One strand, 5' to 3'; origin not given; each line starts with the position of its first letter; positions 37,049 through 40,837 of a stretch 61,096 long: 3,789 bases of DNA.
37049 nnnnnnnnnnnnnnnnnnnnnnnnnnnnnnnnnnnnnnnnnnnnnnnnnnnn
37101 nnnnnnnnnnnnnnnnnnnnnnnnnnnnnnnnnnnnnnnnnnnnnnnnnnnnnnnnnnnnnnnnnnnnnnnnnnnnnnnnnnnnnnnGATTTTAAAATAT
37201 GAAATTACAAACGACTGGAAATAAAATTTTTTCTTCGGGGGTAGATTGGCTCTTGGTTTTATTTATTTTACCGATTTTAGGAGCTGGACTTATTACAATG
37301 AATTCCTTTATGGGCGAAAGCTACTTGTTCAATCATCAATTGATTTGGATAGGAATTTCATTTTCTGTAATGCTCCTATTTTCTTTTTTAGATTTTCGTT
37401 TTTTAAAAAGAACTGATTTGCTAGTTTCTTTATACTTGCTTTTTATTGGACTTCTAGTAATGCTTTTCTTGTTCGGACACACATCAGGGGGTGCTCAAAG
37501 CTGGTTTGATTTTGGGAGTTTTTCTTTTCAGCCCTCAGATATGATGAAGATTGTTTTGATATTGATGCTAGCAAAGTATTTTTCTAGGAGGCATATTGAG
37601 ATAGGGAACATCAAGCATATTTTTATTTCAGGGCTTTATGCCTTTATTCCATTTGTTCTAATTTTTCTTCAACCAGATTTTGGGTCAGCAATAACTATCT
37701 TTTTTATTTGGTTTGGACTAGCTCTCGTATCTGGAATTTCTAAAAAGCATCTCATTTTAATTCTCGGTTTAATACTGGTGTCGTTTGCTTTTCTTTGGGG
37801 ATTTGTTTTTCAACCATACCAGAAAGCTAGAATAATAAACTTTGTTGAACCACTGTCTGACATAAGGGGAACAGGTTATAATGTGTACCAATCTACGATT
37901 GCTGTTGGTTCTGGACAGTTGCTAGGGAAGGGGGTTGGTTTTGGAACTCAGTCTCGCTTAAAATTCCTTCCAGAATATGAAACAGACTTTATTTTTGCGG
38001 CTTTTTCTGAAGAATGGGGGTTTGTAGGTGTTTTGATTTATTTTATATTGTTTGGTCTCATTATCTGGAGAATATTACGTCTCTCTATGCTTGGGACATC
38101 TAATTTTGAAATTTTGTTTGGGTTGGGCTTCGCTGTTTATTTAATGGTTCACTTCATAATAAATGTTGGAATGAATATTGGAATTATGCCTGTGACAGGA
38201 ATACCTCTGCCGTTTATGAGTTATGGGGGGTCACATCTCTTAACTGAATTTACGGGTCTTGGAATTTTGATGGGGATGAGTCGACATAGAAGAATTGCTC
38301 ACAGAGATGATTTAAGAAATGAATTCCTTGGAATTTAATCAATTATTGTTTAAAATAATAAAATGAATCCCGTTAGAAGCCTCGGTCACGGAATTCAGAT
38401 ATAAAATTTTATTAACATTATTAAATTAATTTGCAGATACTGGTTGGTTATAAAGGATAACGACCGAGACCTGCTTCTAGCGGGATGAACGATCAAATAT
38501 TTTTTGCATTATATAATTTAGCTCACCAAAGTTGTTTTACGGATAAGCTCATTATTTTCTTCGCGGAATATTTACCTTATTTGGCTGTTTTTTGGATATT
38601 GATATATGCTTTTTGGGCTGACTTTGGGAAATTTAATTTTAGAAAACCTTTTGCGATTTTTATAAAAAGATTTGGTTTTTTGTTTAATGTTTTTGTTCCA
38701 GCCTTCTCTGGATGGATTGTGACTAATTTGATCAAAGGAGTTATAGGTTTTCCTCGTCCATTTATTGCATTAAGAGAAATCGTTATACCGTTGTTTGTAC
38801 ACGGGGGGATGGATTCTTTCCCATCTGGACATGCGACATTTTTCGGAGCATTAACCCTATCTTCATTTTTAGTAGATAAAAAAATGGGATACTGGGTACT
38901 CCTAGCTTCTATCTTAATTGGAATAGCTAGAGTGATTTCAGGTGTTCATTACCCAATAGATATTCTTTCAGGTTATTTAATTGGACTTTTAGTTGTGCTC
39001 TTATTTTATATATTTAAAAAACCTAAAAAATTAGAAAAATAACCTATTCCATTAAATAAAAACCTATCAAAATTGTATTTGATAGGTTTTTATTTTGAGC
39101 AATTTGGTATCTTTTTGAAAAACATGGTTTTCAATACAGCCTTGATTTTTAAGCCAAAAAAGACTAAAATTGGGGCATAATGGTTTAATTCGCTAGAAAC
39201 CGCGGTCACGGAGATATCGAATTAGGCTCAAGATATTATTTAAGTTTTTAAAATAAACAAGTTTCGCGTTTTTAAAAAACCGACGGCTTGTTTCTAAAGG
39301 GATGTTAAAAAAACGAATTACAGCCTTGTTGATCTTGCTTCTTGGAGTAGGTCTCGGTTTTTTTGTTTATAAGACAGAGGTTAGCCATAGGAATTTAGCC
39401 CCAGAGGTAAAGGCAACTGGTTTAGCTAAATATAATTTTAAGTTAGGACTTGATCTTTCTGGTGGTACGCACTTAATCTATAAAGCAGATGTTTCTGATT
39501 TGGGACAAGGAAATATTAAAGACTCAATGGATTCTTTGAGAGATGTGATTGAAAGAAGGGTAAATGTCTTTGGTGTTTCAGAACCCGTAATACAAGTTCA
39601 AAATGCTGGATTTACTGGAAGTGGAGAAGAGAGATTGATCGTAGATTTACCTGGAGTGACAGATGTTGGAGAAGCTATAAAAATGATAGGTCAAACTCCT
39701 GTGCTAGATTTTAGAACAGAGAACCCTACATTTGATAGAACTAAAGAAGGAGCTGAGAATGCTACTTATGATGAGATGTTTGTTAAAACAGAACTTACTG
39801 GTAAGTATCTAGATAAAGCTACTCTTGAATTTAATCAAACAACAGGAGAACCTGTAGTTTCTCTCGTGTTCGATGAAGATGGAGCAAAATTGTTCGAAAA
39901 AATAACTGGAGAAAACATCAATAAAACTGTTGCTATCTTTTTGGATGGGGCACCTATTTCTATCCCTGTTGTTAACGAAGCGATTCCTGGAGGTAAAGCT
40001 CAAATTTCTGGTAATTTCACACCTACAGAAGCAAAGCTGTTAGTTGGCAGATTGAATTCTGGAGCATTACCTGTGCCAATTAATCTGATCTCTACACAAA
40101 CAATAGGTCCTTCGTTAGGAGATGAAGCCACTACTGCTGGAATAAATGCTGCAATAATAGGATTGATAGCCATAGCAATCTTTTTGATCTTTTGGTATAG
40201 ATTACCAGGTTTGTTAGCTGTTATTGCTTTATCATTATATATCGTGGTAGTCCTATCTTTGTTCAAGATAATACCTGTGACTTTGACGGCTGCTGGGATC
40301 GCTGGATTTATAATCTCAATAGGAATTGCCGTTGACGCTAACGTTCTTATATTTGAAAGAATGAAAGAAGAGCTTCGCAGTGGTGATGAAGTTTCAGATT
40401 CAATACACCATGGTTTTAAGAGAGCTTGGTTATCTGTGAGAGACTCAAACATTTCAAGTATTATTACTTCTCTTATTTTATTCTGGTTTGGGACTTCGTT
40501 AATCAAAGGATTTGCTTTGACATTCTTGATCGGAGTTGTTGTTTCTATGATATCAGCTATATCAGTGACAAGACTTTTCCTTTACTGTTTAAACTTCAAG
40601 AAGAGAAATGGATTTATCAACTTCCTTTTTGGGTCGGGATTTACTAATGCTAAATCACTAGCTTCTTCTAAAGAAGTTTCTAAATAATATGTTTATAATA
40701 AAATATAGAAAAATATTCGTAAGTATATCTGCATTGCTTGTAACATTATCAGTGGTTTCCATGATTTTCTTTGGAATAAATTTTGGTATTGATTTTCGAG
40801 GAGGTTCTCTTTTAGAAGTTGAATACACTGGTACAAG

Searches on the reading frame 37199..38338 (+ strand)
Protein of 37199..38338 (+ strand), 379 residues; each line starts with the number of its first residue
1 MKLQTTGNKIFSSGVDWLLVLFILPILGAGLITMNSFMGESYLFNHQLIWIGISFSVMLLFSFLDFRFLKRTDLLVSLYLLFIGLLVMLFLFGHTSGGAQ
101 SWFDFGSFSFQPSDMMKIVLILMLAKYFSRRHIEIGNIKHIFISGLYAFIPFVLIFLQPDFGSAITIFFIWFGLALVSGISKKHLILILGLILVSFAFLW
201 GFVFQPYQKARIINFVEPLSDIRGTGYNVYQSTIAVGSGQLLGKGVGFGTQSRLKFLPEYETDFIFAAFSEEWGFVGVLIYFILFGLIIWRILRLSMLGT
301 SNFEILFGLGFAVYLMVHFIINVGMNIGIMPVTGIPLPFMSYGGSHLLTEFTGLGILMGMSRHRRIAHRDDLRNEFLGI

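Call 10: search_protein_families(library=pfam, proteins=[window:37199-38338:+])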
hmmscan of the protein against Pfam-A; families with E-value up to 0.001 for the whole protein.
window:37199-38338:+ (379 aa): 1 family
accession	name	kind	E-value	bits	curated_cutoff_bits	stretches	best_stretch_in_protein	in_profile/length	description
PF01098.24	FTSW_RODA_SPOVE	-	4.2e-90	302.7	26.4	1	25-365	18-355/356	Cell cycle protein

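Call 12: find_encoding_contigs(protein=window:37199-38338:+, flank=10000, max_places=10)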
Protein window:37199-38338:+ (379 aa): 3 contigs read that carry it; 2 places shown.
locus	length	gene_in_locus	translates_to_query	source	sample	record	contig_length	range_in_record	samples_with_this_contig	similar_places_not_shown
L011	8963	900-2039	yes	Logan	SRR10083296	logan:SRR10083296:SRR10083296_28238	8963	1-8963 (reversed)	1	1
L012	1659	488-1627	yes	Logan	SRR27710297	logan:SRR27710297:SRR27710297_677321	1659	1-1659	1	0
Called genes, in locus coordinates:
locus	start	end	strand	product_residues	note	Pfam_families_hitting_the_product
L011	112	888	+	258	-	-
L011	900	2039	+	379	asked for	PF01098:FTSW_RODA_SPOVE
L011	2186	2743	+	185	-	PF01569:PAP2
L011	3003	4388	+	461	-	PF21760:SecD_1st, PF22599:SecDF_P1_head, PF02355:SecD_SecF_C, PF03176:MMPL (weak)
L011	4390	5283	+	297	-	PF07549:Sec_GG, PF02355:SecD_SecF_C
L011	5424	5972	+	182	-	PF04011:LemA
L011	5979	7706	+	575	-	PF09972:DUF2207, PF20990:DUF2207_C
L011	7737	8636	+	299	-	PF01435:Peptidase_M48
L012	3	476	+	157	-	?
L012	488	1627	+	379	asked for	PF01098:FTSW_RODA_SPOVE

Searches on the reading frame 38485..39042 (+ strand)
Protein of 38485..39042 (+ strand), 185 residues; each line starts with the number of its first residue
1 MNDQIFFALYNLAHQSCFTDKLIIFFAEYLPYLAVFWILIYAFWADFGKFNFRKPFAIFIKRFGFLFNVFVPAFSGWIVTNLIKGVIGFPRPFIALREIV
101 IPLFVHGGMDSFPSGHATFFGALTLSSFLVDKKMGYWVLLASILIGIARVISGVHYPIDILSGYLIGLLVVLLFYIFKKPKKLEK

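Call 10: search_protein_families(library=pfam, proteins=[window:38485-39042:+])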
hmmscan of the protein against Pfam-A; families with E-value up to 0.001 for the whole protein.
window:38485-39042:+ (185 aa): 3 families
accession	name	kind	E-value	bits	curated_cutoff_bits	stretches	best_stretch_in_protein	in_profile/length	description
PF01569.27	PAP2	-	3.3e-17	62.9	27.2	1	74-178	10-125/130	PAP2 superfamily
PF14378.12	PAP2_3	-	6.6e-06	26.5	27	1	29-172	38-189/190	PAP2 superfamily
PF14360.12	PAP2_C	-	9.2e-05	23.4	27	1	114-175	8-72/74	PAP2 superfamily C-terminal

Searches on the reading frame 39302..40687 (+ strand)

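Call 10: search_protein_families(library=pfam, proteins=[window:39302-40687:+])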
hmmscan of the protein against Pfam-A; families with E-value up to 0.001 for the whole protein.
window:39302-40687:+ (461 aa): 4 families
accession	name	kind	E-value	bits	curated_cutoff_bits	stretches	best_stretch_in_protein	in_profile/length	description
PF22599.2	SecDF_P1_head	-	6.2e-29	100.6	27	1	162-258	16-114/114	SecDF, P1 head subdomain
PF02355.23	SecD_SecF_C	-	3.2e-17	63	20.5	1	261-427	14-183/189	Protein export membrane protein SecD/SecF, C-terminal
PF21760.3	SecD_1st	-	2.4e-16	59.3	27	1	76-140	1-58/60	Protein translocase subunit SecDF, P1 domain, N-terminal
PF03176.21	MMPL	-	5.1e-07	29.4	20.5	1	286-423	151-295/333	MMPL family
